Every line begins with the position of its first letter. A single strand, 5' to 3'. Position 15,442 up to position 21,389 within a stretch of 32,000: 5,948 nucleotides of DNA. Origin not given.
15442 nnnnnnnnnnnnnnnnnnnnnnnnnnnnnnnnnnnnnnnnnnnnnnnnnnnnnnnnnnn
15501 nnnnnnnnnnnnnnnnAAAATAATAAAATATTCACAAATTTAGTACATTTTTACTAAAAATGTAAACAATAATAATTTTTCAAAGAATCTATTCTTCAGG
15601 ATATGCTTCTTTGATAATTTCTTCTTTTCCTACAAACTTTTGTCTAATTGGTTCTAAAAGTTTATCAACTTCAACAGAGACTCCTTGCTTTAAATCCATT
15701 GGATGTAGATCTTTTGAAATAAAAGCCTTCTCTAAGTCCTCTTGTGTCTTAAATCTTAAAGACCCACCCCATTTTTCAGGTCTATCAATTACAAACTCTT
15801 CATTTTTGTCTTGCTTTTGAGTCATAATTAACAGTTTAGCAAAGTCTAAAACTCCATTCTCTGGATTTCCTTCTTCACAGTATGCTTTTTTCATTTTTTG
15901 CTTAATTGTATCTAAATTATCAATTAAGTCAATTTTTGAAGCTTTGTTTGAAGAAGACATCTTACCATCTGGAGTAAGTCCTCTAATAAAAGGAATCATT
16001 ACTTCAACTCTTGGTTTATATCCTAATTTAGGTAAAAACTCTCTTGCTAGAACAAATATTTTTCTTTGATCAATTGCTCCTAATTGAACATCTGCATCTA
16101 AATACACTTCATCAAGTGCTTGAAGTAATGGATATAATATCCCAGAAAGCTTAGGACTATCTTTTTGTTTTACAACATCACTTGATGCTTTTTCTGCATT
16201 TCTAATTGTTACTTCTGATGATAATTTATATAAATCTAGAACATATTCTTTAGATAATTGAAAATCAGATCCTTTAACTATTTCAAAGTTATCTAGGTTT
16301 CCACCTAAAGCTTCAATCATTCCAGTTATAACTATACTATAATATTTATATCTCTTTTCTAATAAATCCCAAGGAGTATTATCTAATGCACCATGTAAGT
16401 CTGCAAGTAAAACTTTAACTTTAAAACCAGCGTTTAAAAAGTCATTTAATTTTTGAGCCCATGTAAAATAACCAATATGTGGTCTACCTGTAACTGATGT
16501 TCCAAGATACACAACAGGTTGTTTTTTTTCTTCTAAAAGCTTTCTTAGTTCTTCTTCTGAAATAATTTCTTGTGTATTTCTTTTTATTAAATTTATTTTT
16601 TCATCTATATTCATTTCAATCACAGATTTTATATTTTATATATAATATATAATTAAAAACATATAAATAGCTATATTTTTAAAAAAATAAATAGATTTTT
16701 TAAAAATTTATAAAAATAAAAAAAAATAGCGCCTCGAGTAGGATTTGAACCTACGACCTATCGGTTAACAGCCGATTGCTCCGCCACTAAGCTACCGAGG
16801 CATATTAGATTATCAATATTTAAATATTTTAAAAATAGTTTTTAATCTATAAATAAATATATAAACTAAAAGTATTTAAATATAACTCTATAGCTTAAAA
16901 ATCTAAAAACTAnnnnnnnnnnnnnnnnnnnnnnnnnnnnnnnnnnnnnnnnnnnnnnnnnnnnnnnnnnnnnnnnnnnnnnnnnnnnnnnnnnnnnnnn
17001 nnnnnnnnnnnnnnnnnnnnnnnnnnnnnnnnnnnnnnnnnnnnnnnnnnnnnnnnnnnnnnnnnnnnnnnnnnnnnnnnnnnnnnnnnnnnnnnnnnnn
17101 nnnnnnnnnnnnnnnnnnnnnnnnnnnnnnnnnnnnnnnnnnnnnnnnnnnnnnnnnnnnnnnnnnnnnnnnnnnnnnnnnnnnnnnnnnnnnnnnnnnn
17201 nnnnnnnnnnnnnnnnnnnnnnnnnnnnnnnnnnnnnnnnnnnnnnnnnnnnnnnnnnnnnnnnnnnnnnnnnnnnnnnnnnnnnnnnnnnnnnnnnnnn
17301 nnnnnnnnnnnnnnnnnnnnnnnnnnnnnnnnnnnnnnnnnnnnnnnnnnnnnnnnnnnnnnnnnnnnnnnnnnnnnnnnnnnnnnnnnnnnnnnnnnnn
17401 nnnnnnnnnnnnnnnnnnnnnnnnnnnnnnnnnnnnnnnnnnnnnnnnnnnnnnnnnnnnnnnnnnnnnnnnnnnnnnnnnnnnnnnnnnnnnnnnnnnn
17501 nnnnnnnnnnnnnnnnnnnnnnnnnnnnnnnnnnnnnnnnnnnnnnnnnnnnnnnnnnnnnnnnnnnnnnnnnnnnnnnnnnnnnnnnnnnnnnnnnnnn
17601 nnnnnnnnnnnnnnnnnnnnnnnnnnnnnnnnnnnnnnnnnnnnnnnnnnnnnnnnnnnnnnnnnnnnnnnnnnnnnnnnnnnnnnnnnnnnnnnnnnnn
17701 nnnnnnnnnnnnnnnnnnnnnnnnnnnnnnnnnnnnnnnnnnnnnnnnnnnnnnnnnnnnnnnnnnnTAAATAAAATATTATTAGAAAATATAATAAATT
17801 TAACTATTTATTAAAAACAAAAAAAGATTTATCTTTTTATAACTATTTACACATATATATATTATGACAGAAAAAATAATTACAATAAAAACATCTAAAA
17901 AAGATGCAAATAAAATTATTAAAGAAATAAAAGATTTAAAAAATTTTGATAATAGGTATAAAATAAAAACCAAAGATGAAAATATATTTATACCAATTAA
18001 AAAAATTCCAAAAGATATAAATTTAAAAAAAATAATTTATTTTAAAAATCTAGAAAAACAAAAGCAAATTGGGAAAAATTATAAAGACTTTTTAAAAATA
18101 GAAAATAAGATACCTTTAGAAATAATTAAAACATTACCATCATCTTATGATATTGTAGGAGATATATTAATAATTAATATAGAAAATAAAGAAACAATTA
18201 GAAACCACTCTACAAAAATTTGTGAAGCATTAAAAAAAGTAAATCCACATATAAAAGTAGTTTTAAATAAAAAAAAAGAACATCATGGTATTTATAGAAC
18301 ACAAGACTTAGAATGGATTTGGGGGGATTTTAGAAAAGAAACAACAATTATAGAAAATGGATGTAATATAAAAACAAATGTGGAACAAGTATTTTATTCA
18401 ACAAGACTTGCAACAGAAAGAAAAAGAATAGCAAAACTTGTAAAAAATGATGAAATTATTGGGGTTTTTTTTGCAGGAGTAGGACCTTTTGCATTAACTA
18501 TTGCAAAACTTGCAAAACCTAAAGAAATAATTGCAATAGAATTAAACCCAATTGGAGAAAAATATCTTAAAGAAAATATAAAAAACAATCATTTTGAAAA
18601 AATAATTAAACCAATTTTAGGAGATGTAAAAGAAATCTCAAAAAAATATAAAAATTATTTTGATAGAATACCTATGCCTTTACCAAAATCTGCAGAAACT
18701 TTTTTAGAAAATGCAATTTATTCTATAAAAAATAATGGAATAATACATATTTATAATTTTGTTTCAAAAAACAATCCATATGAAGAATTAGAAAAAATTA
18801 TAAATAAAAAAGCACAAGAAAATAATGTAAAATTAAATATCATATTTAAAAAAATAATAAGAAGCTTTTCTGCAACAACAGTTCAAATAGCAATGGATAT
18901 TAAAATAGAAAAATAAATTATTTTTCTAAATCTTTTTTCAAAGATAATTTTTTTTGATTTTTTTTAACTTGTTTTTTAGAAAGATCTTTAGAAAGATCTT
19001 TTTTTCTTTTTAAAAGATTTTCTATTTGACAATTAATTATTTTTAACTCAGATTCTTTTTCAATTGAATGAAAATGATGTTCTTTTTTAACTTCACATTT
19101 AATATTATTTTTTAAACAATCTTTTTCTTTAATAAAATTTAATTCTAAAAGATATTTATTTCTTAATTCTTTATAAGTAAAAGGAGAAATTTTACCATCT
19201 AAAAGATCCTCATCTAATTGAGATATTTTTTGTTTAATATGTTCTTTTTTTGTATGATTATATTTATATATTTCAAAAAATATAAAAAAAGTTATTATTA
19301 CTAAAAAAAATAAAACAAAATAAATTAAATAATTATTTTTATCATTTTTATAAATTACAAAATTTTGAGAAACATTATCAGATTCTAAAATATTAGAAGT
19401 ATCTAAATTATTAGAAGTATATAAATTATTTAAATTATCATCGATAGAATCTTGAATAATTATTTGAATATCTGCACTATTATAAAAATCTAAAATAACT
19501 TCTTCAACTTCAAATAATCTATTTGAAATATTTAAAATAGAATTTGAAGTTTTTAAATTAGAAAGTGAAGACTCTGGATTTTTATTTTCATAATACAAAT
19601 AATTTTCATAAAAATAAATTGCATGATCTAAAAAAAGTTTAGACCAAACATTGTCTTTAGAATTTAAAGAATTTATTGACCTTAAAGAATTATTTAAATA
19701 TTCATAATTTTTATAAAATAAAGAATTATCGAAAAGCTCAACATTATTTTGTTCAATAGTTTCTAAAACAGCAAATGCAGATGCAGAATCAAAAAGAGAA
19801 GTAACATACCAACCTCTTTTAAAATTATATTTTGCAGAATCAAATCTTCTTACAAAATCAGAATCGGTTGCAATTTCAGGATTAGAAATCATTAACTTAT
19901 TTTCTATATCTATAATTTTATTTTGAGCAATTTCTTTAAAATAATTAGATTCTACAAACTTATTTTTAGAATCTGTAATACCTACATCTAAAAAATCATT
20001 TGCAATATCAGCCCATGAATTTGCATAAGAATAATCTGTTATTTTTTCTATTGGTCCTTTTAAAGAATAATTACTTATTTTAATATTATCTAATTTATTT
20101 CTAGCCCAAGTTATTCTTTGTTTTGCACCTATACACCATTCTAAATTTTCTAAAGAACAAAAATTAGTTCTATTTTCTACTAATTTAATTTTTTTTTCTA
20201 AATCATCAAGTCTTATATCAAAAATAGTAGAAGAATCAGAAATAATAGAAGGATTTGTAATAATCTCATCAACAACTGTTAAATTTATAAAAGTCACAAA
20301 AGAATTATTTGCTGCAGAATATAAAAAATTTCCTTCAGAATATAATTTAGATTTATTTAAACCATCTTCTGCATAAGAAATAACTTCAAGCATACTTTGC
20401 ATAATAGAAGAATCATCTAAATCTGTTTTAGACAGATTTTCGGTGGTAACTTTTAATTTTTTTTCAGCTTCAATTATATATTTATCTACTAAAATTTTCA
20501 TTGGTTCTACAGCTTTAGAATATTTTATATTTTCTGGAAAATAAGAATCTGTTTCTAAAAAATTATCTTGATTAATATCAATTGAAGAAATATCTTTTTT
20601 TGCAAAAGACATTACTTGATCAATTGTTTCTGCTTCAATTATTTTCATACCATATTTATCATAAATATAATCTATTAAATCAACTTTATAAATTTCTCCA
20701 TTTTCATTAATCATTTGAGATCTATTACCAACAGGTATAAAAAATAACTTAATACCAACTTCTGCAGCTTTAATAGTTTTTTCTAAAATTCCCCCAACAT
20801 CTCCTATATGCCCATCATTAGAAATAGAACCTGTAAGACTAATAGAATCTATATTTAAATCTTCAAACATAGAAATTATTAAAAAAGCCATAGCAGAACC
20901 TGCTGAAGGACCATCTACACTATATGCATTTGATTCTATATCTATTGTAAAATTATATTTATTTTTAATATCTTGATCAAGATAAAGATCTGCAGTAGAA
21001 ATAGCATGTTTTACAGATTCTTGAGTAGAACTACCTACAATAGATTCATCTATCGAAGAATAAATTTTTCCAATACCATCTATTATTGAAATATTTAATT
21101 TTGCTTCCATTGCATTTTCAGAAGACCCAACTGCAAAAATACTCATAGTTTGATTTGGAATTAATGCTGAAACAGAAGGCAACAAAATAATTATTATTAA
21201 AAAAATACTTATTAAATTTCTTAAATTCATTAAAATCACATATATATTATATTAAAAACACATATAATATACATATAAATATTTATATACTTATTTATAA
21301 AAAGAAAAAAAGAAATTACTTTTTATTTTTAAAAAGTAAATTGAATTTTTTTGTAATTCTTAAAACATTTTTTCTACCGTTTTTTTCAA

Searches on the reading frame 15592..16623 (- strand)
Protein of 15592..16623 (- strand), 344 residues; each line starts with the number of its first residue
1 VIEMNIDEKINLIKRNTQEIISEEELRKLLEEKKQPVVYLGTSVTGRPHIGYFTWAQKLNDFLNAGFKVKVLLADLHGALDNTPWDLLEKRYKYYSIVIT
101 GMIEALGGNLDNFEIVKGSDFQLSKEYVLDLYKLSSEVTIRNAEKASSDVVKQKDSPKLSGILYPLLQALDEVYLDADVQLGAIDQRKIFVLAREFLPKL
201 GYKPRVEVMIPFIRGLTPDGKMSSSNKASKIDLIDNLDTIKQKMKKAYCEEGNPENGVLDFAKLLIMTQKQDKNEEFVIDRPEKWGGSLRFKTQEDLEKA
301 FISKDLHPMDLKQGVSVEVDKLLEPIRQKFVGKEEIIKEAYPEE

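Call 8: search_protein_families(library=pfam, proteins=[window:15592-16623:-])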
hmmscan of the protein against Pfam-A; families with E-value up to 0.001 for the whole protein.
window:15592-16623:- (344 aa): 1 family
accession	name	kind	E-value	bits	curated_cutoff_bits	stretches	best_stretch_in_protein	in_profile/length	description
PF00579.31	tRNA-synt_1b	-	1.2e-50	172.9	21.1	1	33-323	3-291/292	tRNA synthetases class I (W and Y)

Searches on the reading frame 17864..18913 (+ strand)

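Call 68: search_protein_families(library=pfam, proteins=[window:17864-18913:+], max_evalue=0.01)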
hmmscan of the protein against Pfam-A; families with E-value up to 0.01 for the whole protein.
window:17864-18913:+ (350 aa): 4 families
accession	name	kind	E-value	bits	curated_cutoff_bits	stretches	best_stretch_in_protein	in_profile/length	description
PF02475.24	TRM5-TYW2_MTfase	-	1.1e-45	156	28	1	161-323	2-162/164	TRM5/TYW2 methyltransferase domain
PF25133.1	TYW2_N_2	-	1.2e-15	57.8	27.7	1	79-155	5-77/79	TYW2 N-terminal domain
PF18093.7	Trm5_N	-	9.7e-10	38.5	22.7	1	7-51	1-45/47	tRNA methyltransferase 5 N-terminal domain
PF02005.22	TRM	-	0.001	18.8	27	1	71-296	50-151/376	N2,N2-dimethylguanosine tRNA methyltransferase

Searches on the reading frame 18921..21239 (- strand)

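Call 69: search_protein_families(library=pfam, proteins=[window:18921-21239:-], max_evalue=0.01)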
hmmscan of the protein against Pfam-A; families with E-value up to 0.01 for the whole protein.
window:18921-21239:- (773 aa): 2 families
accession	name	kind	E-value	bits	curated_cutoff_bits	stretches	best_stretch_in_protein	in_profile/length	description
PF05362.19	Lon_C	-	1.9e-13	50.9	21.1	1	73-178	67-178/205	Lon protease (S16) C-terminal proteolytic domain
PF13541.12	ChlI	-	0.0053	17.1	27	0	74-172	27-121/121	Subunit ChlI of Mg-chelatase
